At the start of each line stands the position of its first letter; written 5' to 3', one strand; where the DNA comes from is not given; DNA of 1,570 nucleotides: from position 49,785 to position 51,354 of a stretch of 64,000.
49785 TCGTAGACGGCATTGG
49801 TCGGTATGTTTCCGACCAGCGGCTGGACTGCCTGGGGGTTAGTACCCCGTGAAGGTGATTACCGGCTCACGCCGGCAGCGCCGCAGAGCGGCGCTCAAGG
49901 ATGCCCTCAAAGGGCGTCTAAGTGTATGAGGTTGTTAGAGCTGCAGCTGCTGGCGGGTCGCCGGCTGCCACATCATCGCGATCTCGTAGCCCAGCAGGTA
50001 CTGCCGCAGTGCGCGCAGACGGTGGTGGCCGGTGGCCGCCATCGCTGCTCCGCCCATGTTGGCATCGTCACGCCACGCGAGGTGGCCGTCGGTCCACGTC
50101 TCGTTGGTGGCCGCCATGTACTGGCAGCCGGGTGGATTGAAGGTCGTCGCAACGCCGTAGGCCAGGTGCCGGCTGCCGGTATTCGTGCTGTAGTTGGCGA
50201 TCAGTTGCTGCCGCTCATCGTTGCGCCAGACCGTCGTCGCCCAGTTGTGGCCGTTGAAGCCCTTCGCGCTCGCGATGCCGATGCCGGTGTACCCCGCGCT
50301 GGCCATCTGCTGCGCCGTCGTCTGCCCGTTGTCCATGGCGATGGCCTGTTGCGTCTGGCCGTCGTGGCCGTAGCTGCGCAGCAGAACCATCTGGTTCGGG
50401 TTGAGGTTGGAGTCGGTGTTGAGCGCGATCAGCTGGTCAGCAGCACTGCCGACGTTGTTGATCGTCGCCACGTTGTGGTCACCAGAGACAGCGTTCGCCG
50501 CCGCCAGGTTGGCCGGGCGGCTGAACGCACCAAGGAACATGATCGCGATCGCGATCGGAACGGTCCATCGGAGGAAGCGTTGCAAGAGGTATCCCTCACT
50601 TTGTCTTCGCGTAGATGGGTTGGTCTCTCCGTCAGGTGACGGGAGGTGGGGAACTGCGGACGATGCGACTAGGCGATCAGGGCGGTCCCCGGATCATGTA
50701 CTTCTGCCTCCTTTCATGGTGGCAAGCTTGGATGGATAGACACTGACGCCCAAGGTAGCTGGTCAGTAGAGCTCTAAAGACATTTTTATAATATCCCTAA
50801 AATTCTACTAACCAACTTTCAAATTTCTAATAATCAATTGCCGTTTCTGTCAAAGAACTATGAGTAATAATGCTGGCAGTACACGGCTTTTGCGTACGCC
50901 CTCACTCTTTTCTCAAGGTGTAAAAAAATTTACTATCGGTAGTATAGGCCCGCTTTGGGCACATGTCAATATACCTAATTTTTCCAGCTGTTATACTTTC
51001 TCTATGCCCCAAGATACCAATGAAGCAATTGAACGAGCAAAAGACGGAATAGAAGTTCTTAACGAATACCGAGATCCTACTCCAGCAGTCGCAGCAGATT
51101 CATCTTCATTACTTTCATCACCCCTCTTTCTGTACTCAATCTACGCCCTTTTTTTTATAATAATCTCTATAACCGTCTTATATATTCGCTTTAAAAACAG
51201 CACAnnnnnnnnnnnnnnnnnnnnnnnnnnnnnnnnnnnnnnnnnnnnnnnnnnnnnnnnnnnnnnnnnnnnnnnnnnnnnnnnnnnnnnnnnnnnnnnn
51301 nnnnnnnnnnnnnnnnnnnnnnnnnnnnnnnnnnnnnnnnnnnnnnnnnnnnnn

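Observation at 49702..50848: High-GC gene cassette for a secreted protein, bracketed by a perfect 17-bp inverted repeat, inserted in an AT-rich divergent intergenic region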

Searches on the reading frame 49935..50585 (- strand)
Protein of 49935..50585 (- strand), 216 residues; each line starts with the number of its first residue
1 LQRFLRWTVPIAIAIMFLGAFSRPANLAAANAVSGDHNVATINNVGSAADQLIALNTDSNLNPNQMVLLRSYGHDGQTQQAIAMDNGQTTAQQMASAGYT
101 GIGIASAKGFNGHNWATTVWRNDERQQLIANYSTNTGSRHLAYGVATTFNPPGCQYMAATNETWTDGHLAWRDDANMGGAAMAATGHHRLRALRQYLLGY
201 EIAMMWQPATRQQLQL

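Call 7: search_protein_families(library=pfam, proteins=[window:49935-50585:-], max_evalue=1)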
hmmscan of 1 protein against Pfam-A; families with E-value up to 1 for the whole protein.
window:49935-50585:- (216 aa): 1 family
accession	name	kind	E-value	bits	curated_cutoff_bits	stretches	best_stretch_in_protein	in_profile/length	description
PF00188.32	CAP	-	0.54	11.6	21.1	0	56-114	61-110/117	Cysteine-rich secretory protein family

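Call 8: search_solved_structures(query=window:49938-50585:-, max_evalue=1, show_alignments=2)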
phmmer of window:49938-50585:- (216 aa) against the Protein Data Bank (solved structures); distinct sequences matched with E-value up to 1: 3.
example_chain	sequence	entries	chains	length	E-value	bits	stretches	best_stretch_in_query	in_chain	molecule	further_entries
4yh5_A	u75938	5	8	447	0.35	13.6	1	15-104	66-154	Levoglucosan kinase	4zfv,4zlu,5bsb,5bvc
5tkr_A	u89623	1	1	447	0.35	13.6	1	15-104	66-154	Levoglucosan kinase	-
8hvq_A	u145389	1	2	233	0.81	12.4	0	87-176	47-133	Cof-type HAD-IIB family hydrolase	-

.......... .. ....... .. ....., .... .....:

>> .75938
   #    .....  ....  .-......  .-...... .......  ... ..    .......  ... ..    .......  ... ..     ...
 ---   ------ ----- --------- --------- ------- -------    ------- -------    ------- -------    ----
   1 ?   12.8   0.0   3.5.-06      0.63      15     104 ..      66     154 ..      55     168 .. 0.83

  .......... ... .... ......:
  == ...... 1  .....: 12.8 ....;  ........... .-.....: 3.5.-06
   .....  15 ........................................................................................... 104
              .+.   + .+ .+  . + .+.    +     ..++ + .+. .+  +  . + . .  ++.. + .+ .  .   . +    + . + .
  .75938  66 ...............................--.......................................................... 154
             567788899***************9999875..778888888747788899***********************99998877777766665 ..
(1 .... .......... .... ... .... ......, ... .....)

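Call 11: find_homologous_proteins(query=window:49938-50585:-)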
Query window:49938-50585:- (216 aa): 10 proteins with E <= 0.001 among 647 candidates.
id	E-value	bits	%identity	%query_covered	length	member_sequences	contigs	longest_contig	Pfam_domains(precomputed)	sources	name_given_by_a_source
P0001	4.4e-140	482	100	100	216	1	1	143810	-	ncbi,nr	ncbi:hypothetical protein KBD09_00300 [Candidatus Woesebacteria bacterium]|nr:hypothetical protein [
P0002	4.6e-105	368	83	100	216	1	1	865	-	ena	-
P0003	7.1e-94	331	79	100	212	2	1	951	-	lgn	-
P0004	2.5e-92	326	77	98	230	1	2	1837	-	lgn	-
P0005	7.8e-81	289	71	100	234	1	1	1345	-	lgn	-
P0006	2.7e-75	270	66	100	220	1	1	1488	-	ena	-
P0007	1.2e-69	252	64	100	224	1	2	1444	-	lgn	-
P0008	9.2e-60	220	59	97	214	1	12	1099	-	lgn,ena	-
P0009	1.2e-58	216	62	100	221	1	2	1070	-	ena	-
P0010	2.8e-48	182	64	71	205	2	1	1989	-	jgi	jgi:hypothetical protein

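Call 12: find_encoding_contigs(protein=window:49935-50585:-, flank=6000, max_places=10)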
Protein window:49935-50585:- (216 aa): no gene with exactly this product is on record in the collection.

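Call 13: find_encoding_contigs(protein=P0004, flank=3000)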
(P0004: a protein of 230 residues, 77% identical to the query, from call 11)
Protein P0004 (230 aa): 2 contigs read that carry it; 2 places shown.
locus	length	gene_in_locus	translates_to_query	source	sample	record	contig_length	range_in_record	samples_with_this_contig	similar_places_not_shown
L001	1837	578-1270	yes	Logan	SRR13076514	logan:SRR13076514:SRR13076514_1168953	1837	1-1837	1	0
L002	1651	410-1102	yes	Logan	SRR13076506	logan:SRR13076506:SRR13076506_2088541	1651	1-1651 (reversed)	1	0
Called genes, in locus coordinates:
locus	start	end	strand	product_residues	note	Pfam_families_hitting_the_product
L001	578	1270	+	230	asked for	-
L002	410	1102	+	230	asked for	-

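Call 14: find_encoding_contigs(protein=P0010, flank=3000)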
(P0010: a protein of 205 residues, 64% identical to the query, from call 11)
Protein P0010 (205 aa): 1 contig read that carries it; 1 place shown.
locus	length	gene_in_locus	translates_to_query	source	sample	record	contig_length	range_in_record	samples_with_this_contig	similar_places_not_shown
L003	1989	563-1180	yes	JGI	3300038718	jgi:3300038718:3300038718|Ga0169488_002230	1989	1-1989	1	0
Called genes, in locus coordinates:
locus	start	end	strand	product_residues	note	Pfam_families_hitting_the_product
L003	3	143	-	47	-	?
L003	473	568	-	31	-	-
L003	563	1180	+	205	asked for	-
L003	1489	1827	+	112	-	PF18920:DUF5671 (faint)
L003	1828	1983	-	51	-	PF00709:Adenylsucc_synt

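Call 15: find_encoding_contigs(protein=P0006, flank=3000)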
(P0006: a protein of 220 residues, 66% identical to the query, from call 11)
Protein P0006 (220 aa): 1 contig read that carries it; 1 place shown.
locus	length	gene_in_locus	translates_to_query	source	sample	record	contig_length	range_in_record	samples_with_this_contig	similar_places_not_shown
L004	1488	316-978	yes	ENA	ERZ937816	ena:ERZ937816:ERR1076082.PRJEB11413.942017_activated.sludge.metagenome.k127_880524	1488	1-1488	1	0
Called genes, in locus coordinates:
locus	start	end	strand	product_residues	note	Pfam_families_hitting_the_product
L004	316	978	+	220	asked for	-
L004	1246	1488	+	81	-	?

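Call 16: find_encoding_contigs(protein=P0008, flank=3000, max_places=10)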
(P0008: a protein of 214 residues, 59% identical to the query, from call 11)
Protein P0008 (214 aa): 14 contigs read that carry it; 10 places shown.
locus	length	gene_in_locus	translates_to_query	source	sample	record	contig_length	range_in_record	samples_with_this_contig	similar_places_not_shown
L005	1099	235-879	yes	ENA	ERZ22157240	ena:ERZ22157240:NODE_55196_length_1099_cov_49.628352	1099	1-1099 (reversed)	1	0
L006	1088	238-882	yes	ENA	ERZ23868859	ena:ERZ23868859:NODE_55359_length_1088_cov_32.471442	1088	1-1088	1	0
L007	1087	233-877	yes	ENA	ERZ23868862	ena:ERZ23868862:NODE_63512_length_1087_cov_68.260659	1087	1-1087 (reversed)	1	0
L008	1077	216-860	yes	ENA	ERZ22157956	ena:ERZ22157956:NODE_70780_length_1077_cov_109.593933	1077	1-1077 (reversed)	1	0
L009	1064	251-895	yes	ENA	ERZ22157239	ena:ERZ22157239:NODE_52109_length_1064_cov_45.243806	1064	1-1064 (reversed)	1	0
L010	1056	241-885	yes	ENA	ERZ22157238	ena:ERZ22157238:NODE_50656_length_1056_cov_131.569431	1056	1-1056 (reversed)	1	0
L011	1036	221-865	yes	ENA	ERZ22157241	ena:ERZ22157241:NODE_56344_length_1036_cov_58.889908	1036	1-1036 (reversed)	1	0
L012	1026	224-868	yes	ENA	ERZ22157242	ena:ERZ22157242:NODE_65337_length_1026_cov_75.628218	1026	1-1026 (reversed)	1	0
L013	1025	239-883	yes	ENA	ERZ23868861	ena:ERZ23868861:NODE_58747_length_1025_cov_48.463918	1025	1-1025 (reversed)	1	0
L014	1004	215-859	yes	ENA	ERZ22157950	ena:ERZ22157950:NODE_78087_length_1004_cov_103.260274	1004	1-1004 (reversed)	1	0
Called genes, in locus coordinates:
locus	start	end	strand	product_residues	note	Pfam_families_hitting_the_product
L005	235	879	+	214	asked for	-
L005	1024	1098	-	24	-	?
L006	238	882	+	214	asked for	-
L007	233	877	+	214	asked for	-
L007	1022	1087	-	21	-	?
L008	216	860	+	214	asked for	-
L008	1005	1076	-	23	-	?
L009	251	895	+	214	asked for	-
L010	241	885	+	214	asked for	-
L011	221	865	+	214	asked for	-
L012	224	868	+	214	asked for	-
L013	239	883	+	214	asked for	-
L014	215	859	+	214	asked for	-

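Call 30: predict_structure(alignment_id=A1)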
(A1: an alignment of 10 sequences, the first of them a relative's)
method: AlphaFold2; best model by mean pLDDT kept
length: 216 residues; sequences in the alignment: 10
mean_pLDDT: 31.2   pTM: 0.16
mean pLDDT of the five models: 31.2, 28.3, 28.1, 27.9, 27.4
residues with pLDDT >= 90: 0; 70-90: 0; 50-70: 4; < 50: 212
segments of 3 or more residues with pLDDT < 50: 1-8, 16-216
pLDDT, mean of each block of 10 residues (from residue 1): 47 43 32 29 31 34 34 29 31 35 31 30 28 24 25 26 26 31 31 30 28 29
secondary structure, 60 per line:
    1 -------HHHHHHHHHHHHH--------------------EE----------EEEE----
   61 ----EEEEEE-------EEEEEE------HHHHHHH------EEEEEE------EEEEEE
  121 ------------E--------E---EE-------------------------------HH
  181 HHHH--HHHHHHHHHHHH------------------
elements in order: H8-20 E53-56 E65-70 E78-83 H90-96 E103-108 E115-120 H179-184 H187-198
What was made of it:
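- On R-S-E ADP-ribosyltransferases: The AlphaFold model is unusable (pLDDT 31, call 30).
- Tried and rejected: AlphaFold on the 10-sequence alignment gave pLDDT 31 and no usable model, so no fold search was made (call 30).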

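Call 31: search_protein_representatives(alignment_id=A1)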
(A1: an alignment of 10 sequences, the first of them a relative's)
Query: 10 sequences, 232 profile positions. Proteins with E-value up to 0.001 (for the whole library): 2; up to 1e-10: 2; up to 1e-30: 2. The best 2 are listed.
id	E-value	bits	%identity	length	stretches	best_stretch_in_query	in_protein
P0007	1.9e-108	378.1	-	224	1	1-232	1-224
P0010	1.1e-82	293.7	-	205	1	1-208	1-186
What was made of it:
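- On Recently acquired genomic island (HGT): Only the family's own members were found (calls 11, 31).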

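Call 47: search_solved_structures(query=A1, max_evalue=10, show_alignments=3)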
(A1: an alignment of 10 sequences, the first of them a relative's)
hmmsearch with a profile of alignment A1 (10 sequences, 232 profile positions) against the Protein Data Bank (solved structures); distinct sequences matched with E-value up to 10: 6.
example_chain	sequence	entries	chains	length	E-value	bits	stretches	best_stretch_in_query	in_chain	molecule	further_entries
7pnd_A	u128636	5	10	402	0.059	16.4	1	17-155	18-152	BFT-3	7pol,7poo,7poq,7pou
3p24_A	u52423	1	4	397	0.069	16.2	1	24-155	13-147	BFT-3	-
8wen_C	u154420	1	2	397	0.078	16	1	24-155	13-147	Metalloprotease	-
8h3x_C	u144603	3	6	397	0.089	15.9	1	24-155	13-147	Fragilysin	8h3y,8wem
6kko_A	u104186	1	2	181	0.31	14.1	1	68-137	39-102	Putative serine phosphatase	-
3fj1_A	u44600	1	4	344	1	12.4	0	51-128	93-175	putative phosphosugar isomerase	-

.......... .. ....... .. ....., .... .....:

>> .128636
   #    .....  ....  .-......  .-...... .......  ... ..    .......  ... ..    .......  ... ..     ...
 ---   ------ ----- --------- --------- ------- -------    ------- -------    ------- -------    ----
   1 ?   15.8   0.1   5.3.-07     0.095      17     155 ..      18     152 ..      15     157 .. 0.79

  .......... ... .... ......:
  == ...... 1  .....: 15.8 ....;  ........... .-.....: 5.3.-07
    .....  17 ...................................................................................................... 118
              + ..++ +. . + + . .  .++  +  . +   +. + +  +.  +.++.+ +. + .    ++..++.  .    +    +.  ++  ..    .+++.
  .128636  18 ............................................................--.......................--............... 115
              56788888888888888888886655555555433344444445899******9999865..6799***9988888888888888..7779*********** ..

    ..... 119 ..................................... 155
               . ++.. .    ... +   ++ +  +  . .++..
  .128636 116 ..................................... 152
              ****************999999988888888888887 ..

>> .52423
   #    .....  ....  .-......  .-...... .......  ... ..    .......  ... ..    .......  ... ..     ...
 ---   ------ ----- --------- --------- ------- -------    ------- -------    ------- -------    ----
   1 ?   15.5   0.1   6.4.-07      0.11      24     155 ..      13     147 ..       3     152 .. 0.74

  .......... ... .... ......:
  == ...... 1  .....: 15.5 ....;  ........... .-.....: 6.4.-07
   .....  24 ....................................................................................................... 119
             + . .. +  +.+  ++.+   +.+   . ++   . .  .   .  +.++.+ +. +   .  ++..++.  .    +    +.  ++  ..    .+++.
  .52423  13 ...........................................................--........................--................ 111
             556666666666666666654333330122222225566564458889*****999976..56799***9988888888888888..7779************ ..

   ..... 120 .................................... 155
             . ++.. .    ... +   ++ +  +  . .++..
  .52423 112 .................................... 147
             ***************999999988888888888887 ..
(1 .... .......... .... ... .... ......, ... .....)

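Call 48: search_protein_families(library=pfam, alignment_id=A1, max_evalue=10)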
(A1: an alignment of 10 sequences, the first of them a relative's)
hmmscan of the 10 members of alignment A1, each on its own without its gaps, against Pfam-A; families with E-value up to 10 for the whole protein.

A. member 1, P0001 (216 aa): 1 family
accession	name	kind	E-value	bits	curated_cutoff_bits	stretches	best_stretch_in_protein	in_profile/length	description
PF00188.32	CAP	-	0.54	11.6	21.1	1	56-114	61-110/117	Cysteine-rich secretory protein family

B. families by the number of members that match (of 10 scanned): 6 families
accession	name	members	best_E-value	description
PF09081.16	AMT4_dom_C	4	0.027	Glucan 1,4-alpha-maltotetraohydrolase, domain C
PF13399.11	LytR_C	2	0.069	LytR cell envelope-related transcriptional attenuator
PF00188.32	CAP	2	0.24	Cysteine-rich secretory protein family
PF04619.18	Adhesin_Dr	1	0.0095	Dr-family adhesin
PF00106.31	adh_short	1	0.019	short chain dehydrogenase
PF00976.23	ACTH_domain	1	3.1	Corticotropin ACTH domain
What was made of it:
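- On CAP/SCP (PF00188) secreted proteins: The match does not cover the motif-like stretches (calls 7, 48).
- On R-S-E ADP-ribosyltransferases: No Pfam or PDB hit (calls 7, 8, 47, 48).
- Closest known: Hin/Gin-type invertible segments and other invertons. Different: The ORF has no resolvase or integrase domain (calls 7, 48).
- Tried and rejected: Pfam, PDB (single sequence and profile) and a full HMMER profile search found nothing significant (calls 7, 8, 31, 47, 48). CAP-like motifs that I thought I saw (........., FNPPG) are not supported by the profile alignment (calls 7, 48).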

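Call 53: search_dna_similar(query=window:49938-50585:-, collection=phages, mode=protein, max_evalue=1)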
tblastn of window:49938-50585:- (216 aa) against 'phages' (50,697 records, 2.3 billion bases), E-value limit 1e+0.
No match.

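Call 54: search_dna_similar(query=window:49938-50585:-, collection=plasmids, mode=protein, max_evalue=1)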
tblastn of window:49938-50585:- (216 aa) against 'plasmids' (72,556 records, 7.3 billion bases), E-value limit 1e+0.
No match.

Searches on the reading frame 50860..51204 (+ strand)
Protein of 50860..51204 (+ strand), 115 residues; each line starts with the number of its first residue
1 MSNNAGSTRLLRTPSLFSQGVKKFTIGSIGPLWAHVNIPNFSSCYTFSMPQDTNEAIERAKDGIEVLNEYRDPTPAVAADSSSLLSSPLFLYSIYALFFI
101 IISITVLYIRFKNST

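Call 36: find_homologous_proteins(query=window:50860-51204:+)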
Query window:50860-51204:+ (115 aa): 3 proteins with E <= 0.001 among 11 candidates.
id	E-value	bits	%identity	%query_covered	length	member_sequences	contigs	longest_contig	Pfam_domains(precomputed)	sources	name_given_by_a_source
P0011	1.1e-32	130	97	58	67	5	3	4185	-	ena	-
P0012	4.1e-28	116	88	57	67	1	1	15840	-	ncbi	-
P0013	4.0e-26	109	65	77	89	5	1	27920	-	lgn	-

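Call 37: find_encoding_contigs(protein=P0012, flank=6000)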
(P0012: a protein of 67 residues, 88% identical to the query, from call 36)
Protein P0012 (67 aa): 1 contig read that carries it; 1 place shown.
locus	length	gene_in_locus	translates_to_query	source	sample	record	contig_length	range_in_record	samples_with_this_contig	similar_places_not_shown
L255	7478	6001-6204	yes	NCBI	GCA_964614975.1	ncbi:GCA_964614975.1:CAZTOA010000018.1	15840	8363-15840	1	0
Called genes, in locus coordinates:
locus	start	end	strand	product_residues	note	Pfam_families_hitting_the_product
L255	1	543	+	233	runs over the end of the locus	PF01988:VIT1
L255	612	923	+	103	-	PF03091:CutA1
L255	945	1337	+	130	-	PF00173:Cyt-b5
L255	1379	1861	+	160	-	-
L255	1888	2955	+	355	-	PF00291:PALP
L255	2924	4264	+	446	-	PF00709:Adenylsucc_synt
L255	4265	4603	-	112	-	PF18920:DUF5671 (faint)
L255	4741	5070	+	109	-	-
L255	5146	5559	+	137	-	-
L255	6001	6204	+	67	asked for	-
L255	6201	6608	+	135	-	PF02600:DsbB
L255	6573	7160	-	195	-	PF00293:NUDIX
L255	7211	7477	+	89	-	?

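Call 38: find_encoding_contigs(protein=P0013, flank=6000)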
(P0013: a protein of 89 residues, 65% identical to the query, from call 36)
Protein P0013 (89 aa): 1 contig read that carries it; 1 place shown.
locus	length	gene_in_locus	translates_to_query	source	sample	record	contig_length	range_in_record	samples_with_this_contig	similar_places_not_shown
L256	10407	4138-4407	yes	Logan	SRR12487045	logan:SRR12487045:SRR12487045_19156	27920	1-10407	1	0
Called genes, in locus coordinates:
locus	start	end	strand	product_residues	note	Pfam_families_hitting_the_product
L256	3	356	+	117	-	?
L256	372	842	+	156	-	-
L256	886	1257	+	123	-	PF00173:Cyt-b5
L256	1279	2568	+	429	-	PF00709:Adenylsucc_synt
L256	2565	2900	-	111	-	-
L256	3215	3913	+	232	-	-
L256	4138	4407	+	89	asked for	-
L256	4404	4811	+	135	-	PF02600:DsbB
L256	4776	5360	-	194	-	PF00293:NUDIX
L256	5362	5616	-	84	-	-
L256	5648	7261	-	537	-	PF13641:Glyco_tranf_2_3, PF13632:Glyco_trans_2_3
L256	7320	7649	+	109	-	PF03013:Pyr_excise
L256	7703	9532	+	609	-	PF00009:GTP_EFTU, PF01926:MMR_HSR1 (faint), PF03144:GTP_EFTU_D2, PF14492:EFG_III (weak), PF00679:EFG_C, PF21018:BipA_C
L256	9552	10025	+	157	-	PF00383:dCMP_cyt_deam_1, PF14437:MafB19-deam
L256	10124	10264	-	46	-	-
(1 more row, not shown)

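Call 39: find_encoding_contigs(protein=P0011, flank=6000)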
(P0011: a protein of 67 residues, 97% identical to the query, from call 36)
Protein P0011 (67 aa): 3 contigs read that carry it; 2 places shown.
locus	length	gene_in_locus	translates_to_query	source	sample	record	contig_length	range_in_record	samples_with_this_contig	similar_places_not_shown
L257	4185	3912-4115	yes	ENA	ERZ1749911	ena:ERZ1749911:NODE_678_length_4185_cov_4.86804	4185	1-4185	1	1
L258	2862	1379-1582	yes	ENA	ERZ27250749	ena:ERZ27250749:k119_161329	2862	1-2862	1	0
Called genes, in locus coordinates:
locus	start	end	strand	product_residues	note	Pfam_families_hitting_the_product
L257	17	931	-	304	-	-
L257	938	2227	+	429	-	PF00709:Adenylsucc_synt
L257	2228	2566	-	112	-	PF18920:DUF5671 (faint)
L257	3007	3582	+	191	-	-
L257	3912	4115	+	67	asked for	-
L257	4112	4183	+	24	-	?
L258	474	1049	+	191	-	-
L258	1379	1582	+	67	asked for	-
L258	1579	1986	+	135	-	PF02600:DsbB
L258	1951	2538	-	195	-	PF00293:NUDIX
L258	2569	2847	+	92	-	-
